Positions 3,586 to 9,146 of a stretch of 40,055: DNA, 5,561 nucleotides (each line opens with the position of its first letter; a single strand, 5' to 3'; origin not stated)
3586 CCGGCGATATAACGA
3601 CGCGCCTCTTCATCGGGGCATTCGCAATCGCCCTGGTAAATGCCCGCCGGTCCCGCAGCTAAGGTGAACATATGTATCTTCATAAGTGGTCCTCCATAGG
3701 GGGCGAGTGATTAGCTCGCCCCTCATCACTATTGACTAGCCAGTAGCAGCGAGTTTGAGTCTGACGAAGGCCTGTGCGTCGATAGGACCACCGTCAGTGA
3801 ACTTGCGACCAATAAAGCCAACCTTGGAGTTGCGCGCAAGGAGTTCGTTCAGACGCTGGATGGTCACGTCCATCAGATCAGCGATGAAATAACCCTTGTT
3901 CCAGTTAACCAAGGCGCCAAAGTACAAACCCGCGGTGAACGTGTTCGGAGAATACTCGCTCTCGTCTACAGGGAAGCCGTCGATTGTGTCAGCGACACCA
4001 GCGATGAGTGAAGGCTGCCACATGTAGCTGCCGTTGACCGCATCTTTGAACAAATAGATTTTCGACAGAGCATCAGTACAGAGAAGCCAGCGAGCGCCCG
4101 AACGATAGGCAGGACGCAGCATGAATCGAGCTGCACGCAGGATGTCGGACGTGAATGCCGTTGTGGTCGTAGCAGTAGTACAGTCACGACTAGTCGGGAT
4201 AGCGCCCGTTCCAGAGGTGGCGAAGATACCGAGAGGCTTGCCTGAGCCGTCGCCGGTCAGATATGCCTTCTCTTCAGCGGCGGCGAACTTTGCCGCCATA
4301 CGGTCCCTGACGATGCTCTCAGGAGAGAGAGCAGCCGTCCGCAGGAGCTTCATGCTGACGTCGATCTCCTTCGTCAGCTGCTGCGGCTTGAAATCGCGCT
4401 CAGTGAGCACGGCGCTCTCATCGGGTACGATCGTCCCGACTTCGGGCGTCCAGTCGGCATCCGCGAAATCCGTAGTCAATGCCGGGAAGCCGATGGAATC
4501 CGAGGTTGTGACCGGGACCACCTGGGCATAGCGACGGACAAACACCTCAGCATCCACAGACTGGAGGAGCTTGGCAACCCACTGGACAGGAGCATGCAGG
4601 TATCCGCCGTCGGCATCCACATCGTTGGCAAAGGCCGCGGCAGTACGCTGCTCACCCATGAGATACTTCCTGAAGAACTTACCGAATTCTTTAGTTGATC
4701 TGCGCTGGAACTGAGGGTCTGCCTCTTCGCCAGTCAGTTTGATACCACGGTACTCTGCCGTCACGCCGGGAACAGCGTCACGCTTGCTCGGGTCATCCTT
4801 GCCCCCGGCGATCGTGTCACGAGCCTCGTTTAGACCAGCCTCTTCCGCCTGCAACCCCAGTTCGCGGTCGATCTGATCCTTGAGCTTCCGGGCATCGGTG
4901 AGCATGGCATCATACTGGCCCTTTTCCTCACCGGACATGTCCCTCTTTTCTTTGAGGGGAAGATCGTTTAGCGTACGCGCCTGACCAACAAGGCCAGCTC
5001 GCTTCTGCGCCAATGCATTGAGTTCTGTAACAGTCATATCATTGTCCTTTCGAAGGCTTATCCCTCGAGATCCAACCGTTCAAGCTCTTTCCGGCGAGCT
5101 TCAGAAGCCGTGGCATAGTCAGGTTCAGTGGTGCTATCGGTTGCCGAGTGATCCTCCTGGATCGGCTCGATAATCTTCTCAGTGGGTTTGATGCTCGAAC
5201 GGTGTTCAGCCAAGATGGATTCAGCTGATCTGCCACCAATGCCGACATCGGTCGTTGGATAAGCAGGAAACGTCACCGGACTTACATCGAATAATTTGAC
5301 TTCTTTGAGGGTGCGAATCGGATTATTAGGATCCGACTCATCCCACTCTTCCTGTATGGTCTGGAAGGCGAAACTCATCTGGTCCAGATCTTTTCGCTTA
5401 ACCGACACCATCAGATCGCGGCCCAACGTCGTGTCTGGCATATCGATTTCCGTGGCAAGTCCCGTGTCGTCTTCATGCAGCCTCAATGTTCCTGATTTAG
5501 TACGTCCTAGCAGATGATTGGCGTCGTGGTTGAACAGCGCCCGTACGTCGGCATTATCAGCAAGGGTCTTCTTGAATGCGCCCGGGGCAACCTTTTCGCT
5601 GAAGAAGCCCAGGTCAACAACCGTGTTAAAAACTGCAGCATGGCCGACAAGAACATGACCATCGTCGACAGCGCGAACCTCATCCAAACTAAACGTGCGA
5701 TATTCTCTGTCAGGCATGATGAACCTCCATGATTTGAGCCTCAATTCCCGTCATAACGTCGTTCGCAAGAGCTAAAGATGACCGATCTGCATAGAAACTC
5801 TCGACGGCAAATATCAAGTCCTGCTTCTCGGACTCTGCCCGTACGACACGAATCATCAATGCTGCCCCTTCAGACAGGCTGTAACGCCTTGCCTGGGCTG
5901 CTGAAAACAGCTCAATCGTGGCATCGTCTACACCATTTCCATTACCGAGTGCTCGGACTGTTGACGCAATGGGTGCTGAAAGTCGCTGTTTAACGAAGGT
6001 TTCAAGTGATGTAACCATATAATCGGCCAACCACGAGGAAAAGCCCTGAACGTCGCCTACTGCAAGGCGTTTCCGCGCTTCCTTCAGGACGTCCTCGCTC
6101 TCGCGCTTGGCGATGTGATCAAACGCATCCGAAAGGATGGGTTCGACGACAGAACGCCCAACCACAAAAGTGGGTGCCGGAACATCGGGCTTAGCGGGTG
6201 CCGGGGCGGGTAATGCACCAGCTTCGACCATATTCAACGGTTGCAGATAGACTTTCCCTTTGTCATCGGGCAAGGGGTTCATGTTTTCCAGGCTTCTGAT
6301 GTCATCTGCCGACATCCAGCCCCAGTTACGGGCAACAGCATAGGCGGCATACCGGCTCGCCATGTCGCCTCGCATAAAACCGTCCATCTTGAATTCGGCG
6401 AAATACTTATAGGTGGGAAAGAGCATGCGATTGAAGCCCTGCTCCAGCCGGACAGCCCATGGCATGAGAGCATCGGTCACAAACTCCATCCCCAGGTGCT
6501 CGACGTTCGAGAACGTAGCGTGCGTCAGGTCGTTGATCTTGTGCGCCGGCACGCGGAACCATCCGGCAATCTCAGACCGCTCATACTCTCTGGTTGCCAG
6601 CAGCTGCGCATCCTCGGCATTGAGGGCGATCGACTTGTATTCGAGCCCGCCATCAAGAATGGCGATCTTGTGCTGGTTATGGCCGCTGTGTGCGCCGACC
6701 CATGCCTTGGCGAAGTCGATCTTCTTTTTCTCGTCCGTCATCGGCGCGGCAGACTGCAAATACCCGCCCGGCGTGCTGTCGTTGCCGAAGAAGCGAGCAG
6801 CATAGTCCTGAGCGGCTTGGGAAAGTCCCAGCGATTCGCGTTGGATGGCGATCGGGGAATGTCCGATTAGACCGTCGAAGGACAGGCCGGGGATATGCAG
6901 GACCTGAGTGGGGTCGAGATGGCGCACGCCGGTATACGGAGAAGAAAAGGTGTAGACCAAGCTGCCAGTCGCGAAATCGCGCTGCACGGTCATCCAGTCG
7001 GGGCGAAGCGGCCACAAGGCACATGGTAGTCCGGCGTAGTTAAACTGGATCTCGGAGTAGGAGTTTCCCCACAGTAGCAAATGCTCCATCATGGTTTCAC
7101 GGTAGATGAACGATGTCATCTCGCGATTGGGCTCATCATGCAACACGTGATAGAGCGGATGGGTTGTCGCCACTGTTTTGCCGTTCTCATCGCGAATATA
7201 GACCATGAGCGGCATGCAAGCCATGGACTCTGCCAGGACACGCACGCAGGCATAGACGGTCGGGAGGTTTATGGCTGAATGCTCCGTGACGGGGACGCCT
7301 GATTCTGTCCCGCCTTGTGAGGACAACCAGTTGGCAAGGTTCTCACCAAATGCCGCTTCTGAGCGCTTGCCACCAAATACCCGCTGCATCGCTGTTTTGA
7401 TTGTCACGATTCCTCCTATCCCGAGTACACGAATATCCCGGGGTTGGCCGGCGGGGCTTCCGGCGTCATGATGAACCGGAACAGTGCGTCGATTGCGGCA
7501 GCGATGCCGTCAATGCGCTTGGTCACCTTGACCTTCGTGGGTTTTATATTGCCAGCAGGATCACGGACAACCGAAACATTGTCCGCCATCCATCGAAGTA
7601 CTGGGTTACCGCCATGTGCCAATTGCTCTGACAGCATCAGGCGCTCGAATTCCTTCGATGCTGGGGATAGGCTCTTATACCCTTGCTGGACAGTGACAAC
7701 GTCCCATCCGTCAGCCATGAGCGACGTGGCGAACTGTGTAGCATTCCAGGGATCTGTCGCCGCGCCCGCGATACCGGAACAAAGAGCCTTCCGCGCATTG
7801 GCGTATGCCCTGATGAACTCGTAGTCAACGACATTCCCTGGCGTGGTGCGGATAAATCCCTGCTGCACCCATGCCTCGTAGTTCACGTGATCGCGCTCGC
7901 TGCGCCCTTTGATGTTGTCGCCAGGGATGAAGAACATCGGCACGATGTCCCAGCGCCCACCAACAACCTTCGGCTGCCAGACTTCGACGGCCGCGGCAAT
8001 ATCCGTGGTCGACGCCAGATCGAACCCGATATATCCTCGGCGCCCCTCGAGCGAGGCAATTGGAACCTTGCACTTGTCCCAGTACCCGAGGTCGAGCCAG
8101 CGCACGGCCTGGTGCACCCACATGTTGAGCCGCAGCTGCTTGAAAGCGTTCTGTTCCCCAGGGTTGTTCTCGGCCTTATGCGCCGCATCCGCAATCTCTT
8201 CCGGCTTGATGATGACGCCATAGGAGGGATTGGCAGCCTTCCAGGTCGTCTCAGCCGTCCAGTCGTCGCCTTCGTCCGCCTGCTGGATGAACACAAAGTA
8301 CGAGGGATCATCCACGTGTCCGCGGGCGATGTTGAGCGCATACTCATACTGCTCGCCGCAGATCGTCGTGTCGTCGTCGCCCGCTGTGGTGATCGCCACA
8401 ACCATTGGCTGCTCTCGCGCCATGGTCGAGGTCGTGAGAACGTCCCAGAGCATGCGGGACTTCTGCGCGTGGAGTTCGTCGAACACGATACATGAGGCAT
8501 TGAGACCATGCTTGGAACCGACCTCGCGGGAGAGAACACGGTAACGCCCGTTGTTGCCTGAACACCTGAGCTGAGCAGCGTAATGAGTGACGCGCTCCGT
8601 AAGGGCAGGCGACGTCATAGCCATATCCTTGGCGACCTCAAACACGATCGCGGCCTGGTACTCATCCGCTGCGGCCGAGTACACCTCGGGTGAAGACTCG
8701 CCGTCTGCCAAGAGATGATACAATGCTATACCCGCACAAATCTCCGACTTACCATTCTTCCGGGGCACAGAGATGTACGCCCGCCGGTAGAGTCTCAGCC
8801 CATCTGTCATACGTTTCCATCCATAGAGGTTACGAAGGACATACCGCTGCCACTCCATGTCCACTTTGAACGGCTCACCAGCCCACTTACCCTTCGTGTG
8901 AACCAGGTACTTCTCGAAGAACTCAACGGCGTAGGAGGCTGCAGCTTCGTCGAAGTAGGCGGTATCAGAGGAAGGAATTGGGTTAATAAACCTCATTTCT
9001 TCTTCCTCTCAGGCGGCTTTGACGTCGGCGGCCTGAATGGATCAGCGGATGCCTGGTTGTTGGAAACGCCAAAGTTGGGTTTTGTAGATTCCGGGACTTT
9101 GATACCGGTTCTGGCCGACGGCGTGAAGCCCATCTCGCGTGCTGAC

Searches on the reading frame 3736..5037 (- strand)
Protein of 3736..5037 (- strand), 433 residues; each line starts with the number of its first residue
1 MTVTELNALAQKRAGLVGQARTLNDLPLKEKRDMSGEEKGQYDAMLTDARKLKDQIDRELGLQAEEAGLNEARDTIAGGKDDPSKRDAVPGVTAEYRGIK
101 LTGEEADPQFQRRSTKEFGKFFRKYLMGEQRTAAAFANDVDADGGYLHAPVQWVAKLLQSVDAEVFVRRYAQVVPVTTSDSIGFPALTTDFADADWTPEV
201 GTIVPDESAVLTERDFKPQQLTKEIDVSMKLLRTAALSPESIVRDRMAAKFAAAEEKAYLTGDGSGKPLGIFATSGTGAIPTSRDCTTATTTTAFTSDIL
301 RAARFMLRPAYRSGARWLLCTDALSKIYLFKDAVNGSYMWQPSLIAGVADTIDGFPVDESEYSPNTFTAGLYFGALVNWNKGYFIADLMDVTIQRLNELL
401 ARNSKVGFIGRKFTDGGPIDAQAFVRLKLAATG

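Call 7: search_protein_families(library=phrogs, proteins=[window:3736-5037:-])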
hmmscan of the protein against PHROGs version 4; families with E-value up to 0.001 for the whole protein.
window:3736-5037:- (433 aa): 4 families
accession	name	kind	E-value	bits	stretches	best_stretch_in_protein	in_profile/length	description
phrog_10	-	head and packaging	1.9e-63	216.6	1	4-433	264-639/752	major head protein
phrog_15928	-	head and packaging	1e-22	82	1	237-427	7-176/185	major head protein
phrog_617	-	head and packaging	6.8e-18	65.9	1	153-394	356-582/626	major head protein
phrog_17162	-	unknown function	7.2e-08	33.6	1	347-431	2-84/85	-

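Call 36: search_dna_similar(query=window:3736-5037:-, collection=phages, mode=protein, max_rows=15)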
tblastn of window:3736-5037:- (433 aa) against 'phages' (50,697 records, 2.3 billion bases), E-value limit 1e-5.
Records with a match: 356; places in all: 358; records where one place covers at least 80% of the query: 182.
Best place of each record, by identity: <60% 356.
By first word of the organism name: Streptococcus 99; Vibrio 84; Gordonia 31; Burkholderia 15; phage 12; Ralstonia 9; Ruminococcus 7; Klebsiella 7; Salmonella 7; Campylobacter 7; and 38 more.
By host as written in the record: - 108; Gordonia terrae 3612 30; Streptococcus suis 11; Burkholderia sp. 10; Ralstonia solanacearum 7; Ruminococcus sp. 6; Klebsiella pneumoniae 5; Coprococcus sp. 4; and 144 more.
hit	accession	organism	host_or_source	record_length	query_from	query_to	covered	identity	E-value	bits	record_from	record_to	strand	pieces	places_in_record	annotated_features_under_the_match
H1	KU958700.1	Streptomyces phage Chymera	Streptomyces venezuelae ATCC 10712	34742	3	428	98%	34.2%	7e-58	211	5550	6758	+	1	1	major capsid protein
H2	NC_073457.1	Streptomyces phage Chymera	Streptomyces venezuelae ATCC 10712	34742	3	428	98%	34.2%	7e-58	211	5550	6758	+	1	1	major capsid protein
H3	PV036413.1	Acutalibacteraceae phage NatCom_991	Acutalibacteraceae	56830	2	428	99%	32.4%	3e-35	144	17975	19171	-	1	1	major head protein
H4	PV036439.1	Ruminococcus phage NatCom_28274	Ruminococcus sp.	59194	1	432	100%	30.9%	1e-33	139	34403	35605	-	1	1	hypothetical protein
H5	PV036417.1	Ruminococcus phage NatCom_3870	Ruminococcus sp.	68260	1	432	100%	30.9%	1e-33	139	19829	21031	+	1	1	hypothetical protein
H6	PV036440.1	Ruminococcus phage NatCom_28775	Ruminococcus sp.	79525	1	432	100%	30.9%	1e-33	139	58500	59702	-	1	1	hypothetical protein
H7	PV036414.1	Ruminococcus phage NatCom_2329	Ruminococcus sp.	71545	1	432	100%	30.4%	1e-32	136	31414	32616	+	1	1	hypothetical protein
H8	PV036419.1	Christensenellales phage NatCom_6392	Christensenellales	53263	3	433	100%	30.0%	2e-25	115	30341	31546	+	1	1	hypothetical protein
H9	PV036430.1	phage NatCom_20922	human feces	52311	2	431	99%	30.0%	2e-25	115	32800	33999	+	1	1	hypothetical protein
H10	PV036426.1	Acutalibacteraceae phage NatCom_11578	Acutalibacteraceae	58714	1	432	100%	29.8%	3e-28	123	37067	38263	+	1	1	major head protein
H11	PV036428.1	phage NatCom_18656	human feces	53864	9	431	98%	30.3%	7e-25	113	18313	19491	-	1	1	hypothetical protein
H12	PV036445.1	Evtepia phage NatCom_42594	Evtepia sp. 900546255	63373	9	431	98%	30.3%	7e-25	113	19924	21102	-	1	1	hypothetical protein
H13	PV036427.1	Evtepia phage NatCom_11697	Evtepia sp.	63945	9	431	98%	30.3%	7e-25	113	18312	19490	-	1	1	hypothetical protein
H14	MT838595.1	Bacteriophage sp.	human fecal samples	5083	1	432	100%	29.6%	1e-27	122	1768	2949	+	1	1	record has no annotation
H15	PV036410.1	Lachnospiraceae phage NatCom_40364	Lachnospiraceae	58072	3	433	100%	29.6%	5e-28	123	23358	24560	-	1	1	hypothetical protein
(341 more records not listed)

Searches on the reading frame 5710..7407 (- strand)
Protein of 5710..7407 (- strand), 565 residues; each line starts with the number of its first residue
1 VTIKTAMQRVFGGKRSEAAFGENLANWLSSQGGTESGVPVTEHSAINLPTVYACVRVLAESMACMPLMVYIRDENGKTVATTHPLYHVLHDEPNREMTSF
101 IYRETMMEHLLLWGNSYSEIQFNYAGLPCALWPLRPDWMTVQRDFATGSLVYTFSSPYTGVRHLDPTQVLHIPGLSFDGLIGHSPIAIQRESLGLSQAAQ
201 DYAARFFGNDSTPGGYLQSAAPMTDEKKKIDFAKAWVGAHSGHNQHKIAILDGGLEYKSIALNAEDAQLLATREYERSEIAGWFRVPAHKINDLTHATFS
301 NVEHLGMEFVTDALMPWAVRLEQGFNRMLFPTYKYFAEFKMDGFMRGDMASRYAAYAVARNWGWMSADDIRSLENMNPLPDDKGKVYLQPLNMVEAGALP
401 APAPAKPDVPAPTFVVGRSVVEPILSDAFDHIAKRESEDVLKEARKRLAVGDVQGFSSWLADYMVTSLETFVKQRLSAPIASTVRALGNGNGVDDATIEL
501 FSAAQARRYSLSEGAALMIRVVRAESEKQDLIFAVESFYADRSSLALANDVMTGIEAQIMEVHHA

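Call 7: search_protein_families(library=phrogs, proteins=[window:5710-7407:-])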
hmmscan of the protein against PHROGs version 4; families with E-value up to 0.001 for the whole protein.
window:5710-7407:- (565 aa): 7 families
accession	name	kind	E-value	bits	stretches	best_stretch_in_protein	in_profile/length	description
phrog_12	-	head and packaging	1.7e-116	391.8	1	23-403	69-440/646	portal protein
phrog_2662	-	head and packaging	2.8e-69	235.5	1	47-403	66-431/717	portal protein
phrog_5929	-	head and packaging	3.8e-57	194.2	1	197-397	2-203/228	portal protein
phrog_11323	-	unknown function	2e-33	116.2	1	291-395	2-108/130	-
phrog_2271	-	head and packaging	5.4e-13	48.6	1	32-392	36-398/859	portal protein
phrog_4891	-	unknown function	3.7e-09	38.1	1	355-395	3-44/71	-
phrog_21454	-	unknown function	1.9e-06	28.3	1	224-392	9-175/320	-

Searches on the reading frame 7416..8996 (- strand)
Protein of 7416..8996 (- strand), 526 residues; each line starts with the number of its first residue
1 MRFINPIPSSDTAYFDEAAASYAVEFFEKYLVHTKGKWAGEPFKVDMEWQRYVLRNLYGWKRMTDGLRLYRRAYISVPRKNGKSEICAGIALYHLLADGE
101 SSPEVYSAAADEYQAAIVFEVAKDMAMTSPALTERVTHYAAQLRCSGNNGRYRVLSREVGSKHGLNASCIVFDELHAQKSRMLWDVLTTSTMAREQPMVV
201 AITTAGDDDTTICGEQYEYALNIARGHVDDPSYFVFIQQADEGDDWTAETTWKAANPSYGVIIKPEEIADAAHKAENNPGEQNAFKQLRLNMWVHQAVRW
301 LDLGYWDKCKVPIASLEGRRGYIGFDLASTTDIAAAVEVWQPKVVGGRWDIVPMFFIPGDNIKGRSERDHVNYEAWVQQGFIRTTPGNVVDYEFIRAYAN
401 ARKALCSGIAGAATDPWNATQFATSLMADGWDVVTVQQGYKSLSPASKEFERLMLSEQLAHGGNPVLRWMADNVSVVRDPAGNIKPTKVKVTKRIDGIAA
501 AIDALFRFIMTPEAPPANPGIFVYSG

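Call 7: search_protein_families(library=phrogs, proteins=[window:7416-8996:-])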
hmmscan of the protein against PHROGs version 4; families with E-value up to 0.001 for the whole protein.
window:7416-8996:- (526 aa): 8 families
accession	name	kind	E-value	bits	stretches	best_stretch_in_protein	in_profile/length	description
phrog_9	-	head and packaging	5.3e-163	545.8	1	14-516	179-671/812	terminase large subunit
phrog_2699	-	head and packaging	4.4e-82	276.5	1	217-513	2-298/315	terminase large subunit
phrog_4914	-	head and packaging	2e-29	103.7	1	12-169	48-212/213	terminase large subunit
phrog_7331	-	head and packaging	1.5e-24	86.7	1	418-511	2-95/113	terminase large subunit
phrog_10517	-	head and packaging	1.2e-17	65.2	1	12-127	75-186/207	terminase large subunit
phrog_37124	-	unknown function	1.1e-13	52.2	1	326-445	2-131/143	-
phrog_7579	-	head and packaging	0.00026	21.3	1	72-187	19-131/239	terminase large subunit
phrog_7622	-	head and packaging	0.00085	20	0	47-129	58-140/224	terminase large subunit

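Call 37: find_encoding_contigs(protein=window:7416-8996:-, flank=2000, max_places=6)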
Protein window:7416-8996:- (526 aa): 6 contigs read that carry it; 6 places shown.
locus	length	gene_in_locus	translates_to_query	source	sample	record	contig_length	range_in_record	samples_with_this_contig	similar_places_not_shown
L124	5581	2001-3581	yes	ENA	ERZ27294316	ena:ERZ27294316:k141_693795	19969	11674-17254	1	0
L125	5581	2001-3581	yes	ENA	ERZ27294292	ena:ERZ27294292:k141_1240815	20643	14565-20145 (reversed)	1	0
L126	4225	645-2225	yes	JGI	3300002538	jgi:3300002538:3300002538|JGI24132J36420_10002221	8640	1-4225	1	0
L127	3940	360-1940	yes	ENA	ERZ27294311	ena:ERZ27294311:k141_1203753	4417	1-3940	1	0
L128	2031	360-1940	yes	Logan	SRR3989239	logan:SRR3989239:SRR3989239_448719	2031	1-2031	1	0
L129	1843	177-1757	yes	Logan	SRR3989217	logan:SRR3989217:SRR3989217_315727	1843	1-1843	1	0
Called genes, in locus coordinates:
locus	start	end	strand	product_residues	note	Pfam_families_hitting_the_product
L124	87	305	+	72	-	-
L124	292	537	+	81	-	-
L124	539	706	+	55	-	-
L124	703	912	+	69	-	-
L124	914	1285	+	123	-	PF01844:HNH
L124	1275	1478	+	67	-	-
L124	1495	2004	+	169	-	PF05119:Terminase_4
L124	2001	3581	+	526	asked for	PF03354:TerL_ATPase, PF20441:TerL_nuclease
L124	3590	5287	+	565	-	PF04860:Phage_portal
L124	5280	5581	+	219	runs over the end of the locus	PF04586:Peptidase_S78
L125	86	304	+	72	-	-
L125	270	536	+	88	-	-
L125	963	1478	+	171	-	-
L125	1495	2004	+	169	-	PF05119:Terminase_4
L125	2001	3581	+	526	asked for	PF03354:TerL_ATPase, PF20441:TerL_nuclease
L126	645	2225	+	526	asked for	PF03354:TerL_ATPase, PF20441:TerL_nuclease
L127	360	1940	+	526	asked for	PF03354:TerL_ATPase, PF20441:TerL_nuclease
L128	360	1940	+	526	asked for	PF03354:TerL_ATPase, PF20441:TerL_nuclease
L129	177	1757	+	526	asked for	PF03354:TerL_ATPase, PF20441:TerL_nuclease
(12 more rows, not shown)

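Call 38: find_related_loci(query=window:7416-8996:-, collection=genome_contigs, flank=10000)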
Query window:7416-8996:- (526 aa) in genome_contigs; peptide patterns used: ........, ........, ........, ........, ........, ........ (x = any residue, [..] = any of these).
64 stretches matched a pattern; 4 encode a relative of the query (tblastn E <= 1e-3); 4 distinct loci.
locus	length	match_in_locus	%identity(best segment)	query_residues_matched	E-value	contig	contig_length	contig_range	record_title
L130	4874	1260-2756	49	15-513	3e-151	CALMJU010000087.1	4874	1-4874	MAG TPA_asm: uncultured Acidobacteria bacterium isolate SRR8859388_bin.2_CONCOCT_v1.1_MAG genome assembly, contig: ERZ16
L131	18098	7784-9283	48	14-512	1e-143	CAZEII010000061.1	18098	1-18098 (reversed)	MAG TPA_asm: uncultured Acidobacteriota bacterium isolate binchicken_co185_71 genome assembly, contig: NODE_4267_length_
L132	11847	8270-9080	53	244-512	4e-58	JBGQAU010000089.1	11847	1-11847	MAG: Acidobacteriota bacterium isolate OBJ2_061818_130_23 k141_493356_length_11847_cov_10.9812, whole genome shotgun seq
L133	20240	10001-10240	53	433-512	1e-21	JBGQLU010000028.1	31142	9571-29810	MAG: Acidobacteriota bacterium isolate OBJ2_061818_050_30 k141_824360_length_31142_cov_10.9977, whole genome shotgun seq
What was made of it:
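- Closest known: Start-associated sequences. Different: The phages are unrelated: the major capsid protein is at most 34% identical to any isolate (call 36), and the nearest TerL is in Acidobacteriota MAGs (call 38).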
